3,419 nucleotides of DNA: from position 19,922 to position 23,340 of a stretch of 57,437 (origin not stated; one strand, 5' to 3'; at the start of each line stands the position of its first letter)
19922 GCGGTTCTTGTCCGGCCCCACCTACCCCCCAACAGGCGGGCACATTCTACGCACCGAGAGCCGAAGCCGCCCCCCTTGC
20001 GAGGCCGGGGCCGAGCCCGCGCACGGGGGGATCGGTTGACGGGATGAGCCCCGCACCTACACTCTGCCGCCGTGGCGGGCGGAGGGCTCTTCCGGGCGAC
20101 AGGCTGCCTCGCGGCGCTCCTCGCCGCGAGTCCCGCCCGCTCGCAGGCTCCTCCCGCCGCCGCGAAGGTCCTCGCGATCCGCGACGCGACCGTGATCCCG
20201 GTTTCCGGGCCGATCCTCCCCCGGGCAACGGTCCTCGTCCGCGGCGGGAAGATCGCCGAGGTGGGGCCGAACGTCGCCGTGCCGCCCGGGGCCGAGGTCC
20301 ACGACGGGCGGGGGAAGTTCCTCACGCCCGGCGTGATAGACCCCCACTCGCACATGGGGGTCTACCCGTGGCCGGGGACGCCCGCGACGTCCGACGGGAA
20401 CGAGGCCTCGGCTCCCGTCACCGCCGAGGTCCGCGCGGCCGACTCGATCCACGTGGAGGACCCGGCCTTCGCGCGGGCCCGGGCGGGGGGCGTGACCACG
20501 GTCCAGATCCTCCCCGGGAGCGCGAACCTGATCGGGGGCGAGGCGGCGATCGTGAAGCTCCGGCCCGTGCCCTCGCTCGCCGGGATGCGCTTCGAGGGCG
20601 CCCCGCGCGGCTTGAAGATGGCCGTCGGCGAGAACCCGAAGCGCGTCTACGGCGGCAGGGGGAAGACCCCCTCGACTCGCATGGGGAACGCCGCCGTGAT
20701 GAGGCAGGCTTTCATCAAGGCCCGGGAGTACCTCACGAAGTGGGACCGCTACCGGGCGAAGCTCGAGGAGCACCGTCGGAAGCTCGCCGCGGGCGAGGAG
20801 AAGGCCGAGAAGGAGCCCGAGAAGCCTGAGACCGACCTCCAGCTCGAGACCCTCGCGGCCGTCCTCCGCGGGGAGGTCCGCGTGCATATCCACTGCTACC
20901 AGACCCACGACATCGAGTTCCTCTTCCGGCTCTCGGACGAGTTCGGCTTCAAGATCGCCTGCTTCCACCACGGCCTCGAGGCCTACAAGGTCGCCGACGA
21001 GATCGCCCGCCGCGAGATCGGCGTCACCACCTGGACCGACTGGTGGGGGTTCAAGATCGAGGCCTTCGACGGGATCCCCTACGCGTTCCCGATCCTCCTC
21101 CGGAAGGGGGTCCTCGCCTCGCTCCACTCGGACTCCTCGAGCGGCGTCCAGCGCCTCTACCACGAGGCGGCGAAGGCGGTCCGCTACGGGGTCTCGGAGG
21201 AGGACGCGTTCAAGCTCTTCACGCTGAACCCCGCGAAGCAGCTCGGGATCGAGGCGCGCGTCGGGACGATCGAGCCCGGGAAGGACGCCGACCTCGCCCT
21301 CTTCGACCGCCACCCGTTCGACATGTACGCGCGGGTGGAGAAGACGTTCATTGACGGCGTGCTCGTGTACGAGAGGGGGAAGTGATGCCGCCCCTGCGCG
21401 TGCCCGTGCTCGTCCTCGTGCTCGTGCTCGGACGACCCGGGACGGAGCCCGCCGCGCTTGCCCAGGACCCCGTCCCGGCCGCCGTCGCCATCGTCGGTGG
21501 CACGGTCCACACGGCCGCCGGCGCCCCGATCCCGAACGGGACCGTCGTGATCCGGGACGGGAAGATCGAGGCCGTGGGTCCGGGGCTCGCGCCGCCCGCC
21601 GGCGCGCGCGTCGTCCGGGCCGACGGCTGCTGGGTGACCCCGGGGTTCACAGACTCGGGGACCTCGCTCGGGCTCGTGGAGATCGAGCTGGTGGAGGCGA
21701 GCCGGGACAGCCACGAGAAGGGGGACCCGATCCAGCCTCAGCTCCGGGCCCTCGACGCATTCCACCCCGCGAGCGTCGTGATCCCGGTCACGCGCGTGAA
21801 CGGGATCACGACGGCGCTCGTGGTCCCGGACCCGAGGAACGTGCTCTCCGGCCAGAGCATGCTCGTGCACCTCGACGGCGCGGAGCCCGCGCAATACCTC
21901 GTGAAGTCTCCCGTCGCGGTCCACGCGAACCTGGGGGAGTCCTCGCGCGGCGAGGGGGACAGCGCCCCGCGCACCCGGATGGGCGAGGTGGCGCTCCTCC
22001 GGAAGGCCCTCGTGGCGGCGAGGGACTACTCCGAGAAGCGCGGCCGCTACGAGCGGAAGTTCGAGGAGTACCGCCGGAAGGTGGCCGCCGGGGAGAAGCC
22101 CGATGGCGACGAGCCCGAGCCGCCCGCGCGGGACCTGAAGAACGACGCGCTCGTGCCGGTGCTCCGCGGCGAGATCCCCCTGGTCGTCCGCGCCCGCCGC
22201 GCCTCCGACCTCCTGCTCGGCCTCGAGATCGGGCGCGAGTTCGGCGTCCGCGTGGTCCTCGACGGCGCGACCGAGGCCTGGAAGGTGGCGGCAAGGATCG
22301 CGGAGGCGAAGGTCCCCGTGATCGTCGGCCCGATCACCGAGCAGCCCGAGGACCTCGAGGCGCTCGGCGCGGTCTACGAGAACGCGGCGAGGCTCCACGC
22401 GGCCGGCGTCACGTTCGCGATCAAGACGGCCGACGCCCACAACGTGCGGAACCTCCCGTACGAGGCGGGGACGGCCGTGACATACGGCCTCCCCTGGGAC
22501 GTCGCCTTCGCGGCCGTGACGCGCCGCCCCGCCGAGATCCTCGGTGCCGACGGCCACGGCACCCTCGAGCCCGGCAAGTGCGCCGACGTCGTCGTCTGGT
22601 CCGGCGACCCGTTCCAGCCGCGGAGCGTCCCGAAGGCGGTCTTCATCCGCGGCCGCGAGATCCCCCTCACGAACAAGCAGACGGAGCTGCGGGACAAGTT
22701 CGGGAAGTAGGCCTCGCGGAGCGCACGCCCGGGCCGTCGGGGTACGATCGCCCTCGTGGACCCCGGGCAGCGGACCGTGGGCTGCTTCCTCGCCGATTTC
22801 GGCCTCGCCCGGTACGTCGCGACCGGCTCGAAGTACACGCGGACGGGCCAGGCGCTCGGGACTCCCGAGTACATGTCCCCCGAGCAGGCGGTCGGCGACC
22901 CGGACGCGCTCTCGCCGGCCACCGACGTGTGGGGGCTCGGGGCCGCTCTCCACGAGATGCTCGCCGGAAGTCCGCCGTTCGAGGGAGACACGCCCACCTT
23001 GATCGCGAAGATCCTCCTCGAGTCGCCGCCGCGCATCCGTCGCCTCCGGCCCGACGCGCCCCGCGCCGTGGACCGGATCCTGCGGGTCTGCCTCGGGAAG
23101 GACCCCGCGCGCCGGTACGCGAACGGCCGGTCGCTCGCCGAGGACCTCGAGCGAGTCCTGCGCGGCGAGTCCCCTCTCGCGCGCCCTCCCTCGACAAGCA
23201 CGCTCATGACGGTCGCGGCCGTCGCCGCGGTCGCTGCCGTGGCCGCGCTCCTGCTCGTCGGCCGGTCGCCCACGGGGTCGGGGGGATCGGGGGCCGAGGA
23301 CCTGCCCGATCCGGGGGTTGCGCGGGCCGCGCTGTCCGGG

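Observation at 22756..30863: Head-to-tail array of four receptor-kinase/TPR paralogues in which three start exactly at the DFG motif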

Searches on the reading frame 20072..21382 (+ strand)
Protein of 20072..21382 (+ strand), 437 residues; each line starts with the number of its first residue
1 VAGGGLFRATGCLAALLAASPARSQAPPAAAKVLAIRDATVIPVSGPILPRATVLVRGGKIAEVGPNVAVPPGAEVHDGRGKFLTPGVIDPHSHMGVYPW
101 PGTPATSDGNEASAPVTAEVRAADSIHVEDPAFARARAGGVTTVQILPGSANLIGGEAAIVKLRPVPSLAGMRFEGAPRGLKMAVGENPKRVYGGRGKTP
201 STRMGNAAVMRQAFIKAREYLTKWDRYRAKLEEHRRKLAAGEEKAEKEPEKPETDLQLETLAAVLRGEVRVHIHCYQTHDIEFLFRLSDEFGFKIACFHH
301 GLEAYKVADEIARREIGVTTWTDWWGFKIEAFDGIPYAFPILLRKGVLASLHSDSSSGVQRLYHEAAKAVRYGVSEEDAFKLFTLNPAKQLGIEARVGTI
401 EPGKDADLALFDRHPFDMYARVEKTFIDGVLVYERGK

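Call 6: search_protein_families(library=pfam, proteins=[window:20072-21382:+], max_evalue=0.01)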
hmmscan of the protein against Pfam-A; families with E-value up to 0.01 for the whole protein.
window:20072-21382:+ (437 aa): 2 families
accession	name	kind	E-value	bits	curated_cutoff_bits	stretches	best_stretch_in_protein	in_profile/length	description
PF07969.17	Amidohydro_3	-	7.9e-18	65.6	29.7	2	337-433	357-472/472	Amidohydrolase family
PF01979.26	Amidohydro_1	-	5.3e-17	62.5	25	1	339-432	235-345/345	Amidohydrolase family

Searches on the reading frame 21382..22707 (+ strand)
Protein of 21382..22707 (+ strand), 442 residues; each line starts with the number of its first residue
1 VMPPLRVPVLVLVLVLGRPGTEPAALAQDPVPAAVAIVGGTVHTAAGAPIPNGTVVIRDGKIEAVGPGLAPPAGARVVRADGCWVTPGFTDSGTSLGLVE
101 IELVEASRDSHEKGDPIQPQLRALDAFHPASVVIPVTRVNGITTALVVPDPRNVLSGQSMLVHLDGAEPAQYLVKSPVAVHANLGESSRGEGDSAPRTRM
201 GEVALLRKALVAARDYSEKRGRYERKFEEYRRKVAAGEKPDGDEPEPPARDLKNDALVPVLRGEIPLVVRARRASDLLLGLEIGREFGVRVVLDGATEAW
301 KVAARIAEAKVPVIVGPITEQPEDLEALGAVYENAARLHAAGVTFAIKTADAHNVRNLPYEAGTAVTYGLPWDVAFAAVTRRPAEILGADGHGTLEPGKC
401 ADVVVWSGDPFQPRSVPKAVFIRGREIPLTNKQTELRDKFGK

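Call 6: search_protein_families(library=pfam, proteins=[window:21382-22707:+], max_evalue=0.01)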
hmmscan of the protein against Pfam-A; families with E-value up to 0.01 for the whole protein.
window:21382-22707:+ (442 aa): 2 families
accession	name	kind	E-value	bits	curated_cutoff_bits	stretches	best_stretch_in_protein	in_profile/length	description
PF01979.26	Amidohydro_1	-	5.1e-09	36.3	25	1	301-424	208-342/345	Amidohydrolase family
PF07969.17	Amidohydro_3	-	1.5e-08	35.1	29.7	1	369-412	406-450/472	Amidohydrolase family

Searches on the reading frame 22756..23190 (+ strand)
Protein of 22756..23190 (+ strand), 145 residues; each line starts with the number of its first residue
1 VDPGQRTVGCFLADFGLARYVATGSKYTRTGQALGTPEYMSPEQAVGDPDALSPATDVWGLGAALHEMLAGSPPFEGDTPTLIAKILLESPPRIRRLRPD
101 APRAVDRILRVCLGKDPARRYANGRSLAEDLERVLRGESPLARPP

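Call 47: search_solved_structures(query=window:22756-23190:+, max_evalue=1e-10, show_alignments=2)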
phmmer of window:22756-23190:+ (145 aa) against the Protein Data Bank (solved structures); distinct sequences matched with E-value up to 1e-10: 22.
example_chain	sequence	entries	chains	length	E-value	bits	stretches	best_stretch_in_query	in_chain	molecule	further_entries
3f69_A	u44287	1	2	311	2.1e-21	79.9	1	11-142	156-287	Serine/threonine-protein kinase pknB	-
3ori_A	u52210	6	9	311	2.7e-21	79.5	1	12-142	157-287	Serine/threonine protein kinase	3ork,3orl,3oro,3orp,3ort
3orm_A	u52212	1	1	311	2.8e-21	79.4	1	12-142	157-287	Serine/threonine protein kinase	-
1mru_A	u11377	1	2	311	2.9e-21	79.4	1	12-142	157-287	Probable serine/threonine-protein kinase pknB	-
3f61_A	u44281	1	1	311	3.9e-21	79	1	12-142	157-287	Serine/threonine-protein kinase pknB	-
5u94_A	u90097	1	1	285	3.7e-20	75.8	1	12-138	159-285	Serine/threonine-protein kinase PknB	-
9ymt_A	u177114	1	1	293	1e-19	74.4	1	12-136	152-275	Serine/Threonine Kinase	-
4eqm_A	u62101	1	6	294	1.1e-19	74.3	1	12-136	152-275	Protein kinase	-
6i2p_A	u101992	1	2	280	1.1e-19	74.3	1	12-137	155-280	Serine/threonine-protein kinase PknB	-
6b2p_A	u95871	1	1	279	1.2e-19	74.2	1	12-137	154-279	Serine/threonine-protein kinase PknB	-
1o6y_A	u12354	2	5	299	1.3e-19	74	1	12-137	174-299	SERINE/THREONINE-PROTEIN KINASE PKNB | Probable serine/threonine-protein kinase pknB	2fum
4ow8_A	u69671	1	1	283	1.6e-19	73.7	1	12-140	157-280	Serine/threonine-protein kinase PknA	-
9tmq_A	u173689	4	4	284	1.6e-19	73.7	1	12-140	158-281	Serine/threonine-protein kinase PknA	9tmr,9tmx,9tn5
6b2q_A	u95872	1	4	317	1.9e-19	73.5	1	12-140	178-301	Serine/threonine-protein kinase PknA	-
4x3f_A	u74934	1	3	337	2.9e-19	72.9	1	12-140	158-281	Serine/threonine-protein kinase PknA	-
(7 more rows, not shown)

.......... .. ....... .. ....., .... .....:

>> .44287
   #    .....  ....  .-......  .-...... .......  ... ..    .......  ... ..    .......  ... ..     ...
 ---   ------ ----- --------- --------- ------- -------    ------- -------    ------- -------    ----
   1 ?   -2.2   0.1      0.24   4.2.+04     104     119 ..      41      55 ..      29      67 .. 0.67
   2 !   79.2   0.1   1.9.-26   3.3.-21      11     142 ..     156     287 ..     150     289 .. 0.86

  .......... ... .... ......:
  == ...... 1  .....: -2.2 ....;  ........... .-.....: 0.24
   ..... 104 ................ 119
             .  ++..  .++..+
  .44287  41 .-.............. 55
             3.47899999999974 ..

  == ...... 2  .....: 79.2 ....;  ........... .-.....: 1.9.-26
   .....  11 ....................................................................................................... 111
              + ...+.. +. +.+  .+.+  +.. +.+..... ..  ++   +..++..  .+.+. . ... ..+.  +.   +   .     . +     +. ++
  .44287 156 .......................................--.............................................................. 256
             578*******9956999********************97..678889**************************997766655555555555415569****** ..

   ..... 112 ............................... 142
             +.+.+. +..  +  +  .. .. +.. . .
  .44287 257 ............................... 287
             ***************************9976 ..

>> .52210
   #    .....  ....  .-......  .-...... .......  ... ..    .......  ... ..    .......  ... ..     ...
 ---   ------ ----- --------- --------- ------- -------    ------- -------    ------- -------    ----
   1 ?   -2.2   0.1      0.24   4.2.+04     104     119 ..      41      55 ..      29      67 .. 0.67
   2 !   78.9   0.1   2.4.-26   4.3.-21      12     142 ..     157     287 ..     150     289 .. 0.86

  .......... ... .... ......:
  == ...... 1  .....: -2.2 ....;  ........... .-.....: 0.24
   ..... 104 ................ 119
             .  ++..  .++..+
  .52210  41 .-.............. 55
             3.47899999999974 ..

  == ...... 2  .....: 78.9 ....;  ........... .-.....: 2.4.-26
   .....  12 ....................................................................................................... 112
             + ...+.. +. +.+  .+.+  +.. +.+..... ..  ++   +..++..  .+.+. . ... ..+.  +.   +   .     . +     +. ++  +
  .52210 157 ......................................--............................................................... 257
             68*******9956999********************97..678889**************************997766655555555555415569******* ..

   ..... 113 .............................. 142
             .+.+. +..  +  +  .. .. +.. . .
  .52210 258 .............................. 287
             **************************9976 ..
